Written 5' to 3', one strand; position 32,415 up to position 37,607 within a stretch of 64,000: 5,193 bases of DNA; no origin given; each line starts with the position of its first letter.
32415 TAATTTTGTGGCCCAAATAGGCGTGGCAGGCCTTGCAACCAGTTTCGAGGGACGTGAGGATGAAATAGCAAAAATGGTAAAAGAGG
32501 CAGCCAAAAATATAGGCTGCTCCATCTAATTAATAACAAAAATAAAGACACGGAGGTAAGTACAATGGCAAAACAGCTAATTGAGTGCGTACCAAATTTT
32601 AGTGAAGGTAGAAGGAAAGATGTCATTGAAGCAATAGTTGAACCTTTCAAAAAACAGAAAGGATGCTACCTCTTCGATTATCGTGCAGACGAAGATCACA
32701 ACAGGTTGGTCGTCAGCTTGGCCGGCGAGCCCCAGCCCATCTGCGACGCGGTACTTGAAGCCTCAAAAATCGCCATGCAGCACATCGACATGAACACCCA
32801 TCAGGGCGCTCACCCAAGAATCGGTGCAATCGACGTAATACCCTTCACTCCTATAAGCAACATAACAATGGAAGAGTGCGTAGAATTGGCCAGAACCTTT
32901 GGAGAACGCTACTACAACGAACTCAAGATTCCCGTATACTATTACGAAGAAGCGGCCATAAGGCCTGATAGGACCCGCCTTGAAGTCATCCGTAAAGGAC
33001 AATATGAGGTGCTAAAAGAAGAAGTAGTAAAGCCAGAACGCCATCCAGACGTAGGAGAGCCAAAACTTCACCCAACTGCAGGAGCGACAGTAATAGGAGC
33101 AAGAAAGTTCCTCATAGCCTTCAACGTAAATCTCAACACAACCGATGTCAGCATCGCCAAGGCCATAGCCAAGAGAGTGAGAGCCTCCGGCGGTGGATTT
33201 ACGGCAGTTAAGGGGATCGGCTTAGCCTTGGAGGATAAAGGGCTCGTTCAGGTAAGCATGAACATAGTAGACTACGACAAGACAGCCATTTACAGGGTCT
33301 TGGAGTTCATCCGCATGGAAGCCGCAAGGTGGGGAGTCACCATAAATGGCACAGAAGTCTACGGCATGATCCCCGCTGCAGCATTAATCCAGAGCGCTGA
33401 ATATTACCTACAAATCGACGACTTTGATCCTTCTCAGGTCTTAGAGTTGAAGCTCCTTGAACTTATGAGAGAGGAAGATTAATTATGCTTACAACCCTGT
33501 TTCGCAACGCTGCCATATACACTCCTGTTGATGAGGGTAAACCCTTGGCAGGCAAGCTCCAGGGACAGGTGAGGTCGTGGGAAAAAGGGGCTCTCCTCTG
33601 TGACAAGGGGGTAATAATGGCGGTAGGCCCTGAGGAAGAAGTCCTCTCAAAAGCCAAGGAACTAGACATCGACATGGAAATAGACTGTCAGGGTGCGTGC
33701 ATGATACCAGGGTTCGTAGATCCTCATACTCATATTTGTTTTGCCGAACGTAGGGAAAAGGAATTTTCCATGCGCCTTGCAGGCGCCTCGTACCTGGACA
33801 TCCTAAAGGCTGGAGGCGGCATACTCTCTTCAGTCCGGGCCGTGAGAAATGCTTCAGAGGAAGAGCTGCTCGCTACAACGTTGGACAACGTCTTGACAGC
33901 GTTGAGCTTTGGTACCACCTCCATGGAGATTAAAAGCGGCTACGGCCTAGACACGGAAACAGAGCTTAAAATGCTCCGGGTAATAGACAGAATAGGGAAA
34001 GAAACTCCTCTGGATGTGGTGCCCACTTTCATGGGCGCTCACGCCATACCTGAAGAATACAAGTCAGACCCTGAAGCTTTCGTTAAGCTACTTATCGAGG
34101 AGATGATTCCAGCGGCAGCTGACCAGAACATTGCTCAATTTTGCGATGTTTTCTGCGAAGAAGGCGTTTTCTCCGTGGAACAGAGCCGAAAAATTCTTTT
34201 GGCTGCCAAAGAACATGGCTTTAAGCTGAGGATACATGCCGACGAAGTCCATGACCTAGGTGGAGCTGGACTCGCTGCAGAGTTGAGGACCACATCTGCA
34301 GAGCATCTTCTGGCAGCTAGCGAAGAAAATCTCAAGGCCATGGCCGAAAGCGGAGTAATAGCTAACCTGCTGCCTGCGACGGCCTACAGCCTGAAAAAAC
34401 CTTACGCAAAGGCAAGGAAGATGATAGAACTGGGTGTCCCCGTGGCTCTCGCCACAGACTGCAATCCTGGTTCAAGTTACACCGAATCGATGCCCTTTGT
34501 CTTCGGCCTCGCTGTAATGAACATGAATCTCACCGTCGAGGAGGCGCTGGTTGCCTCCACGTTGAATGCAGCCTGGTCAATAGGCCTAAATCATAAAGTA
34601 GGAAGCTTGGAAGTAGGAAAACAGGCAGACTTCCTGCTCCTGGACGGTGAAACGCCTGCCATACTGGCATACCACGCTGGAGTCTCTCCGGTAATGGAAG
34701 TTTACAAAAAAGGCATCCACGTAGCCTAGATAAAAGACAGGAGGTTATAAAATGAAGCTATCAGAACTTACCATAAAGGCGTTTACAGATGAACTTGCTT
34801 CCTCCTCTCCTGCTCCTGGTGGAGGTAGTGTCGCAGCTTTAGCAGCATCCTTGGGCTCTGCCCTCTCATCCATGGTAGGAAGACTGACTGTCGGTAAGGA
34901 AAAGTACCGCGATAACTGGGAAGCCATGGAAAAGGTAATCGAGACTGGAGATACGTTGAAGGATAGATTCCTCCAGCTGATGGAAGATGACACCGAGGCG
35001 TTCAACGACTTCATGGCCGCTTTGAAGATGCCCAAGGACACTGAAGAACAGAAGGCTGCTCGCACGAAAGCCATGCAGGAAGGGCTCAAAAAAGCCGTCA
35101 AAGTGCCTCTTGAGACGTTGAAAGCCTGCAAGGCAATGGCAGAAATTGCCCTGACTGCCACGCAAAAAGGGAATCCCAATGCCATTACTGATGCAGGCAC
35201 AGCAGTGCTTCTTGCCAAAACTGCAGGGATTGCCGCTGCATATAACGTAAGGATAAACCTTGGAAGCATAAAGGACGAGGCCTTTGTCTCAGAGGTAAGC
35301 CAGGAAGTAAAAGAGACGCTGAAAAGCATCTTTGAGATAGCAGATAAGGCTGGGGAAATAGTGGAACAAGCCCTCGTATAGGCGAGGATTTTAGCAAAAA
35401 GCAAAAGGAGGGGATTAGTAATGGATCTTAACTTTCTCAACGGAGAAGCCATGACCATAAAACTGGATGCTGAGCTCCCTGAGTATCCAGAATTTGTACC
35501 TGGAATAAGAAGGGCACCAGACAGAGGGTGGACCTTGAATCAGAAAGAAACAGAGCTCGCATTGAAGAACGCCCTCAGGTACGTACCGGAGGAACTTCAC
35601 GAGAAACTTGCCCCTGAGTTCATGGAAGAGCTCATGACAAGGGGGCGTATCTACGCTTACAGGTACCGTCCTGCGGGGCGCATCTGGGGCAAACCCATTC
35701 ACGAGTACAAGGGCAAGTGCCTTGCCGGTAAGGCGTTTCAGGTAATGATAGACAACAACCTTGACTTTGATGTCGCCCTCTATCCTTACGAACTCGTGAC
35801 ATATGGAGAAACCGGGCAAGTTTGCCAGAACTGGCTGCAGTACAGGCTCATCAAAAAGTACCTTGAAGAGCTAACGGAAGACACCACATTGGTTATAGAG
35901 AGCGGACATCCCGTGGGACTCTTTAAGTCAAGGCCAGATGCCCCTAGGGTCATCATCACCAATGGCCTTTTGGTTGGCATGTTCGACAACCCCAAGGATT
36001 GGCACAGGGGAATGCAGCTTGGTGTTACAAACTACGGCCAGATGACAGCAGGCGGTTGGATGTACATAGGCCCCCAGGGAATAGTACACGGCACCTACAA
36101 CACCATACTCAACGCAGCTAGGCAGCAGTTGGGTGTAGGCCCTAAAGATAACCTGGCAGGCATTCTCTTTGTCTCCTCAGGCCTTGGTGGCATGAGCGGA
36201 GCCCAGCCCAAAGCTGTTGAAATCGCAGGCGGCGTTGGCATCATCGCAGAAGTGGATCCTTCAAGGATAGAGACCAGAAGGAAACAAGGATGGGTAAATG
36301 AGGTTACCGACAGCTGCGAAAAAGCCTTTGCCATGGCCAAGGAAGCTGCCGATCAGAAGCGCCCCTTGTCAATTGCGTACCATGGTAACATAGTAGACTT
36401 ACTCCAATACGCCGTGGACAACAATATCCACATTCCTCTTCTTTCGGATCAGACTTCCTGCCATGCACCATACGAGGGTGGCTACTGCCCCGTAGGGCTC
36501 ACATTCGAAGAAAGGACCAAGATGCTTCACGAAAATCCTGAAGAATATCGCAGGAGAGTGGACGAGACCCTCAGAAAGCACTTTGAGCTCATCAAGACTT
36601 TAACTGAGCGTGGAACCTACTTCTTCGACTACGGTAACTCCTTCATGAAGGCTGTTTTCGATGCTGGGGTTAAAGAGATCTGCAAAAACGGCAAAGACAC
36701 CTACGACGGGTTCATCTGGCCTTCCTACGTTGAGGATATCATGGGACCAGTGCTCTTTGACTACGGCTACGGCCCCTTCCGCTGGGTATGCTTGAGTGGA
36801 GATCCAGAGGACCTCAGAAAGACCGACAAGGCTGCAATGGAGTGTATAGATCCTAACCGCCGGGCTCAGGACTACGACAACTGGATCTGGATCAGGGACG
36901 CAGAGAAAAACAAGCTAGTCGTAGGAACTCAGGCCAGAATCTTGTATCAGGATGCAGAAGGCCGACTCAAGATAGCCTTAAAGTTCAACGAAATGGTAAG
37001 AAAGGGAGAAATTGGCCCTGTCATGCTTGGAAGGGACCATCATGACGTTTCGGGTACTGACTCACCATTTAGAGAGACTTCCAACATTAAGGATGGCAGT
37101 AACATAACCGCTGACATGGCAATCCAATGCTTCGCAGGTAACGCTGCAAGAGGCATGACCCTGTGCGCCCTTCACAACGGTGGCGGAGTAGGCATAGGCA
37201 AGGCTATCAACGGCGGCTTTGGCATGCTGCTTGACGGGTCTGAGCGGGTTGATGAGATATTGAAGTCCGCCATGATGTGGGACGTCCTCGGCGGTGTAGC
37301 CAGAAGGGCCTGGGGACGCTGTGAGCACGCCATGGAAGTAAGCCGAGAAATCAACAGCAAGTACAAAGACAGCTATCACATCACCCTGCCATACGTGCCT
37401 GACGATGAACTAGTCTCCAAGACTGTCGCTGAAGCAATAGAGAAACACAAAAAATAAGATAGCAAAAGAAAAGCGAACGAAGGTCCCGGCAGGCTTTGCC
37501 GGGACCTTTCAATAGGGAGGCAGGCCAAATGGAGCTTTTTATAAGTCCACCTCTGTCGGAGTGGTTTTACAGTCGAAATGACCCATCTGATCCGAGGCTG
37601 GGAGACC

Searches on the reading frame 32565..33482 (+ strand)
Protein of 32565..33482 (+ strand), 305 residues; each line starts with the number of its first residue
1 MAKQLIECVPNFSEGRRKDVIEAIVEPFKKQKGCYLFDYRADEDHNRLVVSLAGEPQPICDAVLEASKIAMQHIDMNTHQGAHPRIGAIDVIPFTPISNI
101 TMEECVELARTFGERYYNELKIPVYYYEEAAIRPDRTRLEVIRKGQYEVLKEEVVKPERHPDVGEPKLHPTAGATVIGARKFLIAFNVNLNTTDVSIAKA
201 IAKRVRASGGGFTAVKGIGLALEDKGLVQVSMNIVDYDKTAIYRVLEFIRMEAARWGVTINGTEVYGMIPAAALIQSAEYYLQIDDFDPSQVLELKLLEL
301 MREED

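Call 64: search_protein_families(library=pfam, proteins=[window:32565-33482:+], max_evalue=0.00001)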
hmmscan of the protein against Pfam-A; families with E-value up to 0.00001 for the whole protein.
window:32565-33482:+ (305 aa): 2 families
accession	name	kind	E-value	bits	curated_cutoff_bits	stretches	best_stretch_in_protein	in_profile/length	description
PF07837.17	FTCD_N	-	2.5e-73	246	27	1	5-180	1-176/176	Formiminotransferase domain, N-terminal subdomain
PF02971.19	FTCD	-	8.5e-29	100.8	24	1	182-284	1-109/145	Formiminotransferase domain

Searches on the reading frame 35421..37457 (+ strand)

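Call 64: search_protein_families(library=pfam, proteins=[window:35421-37457:+], max_evalue=0.00001)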
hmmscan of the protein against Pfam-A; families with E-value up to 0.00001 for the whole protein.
window:35421-37457:+ (678 aa): 3 families
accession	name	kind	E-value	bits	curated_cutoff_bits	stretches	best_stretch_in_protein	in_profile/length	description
PF01175.24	Urocanase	-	1.5e-83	280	23.2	1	217-440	1-209/209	Urocanase Rossmann-like domain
PF17392.7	Urocanase_C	-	1.7e-82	276.1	23.6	1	445-642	2-195/196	Urocanase C-terminal domain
PF17391.7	Urocanase_N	-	2.5e-51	173.2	23.2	1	90-214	3-127/127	Urocanase N-terminal domain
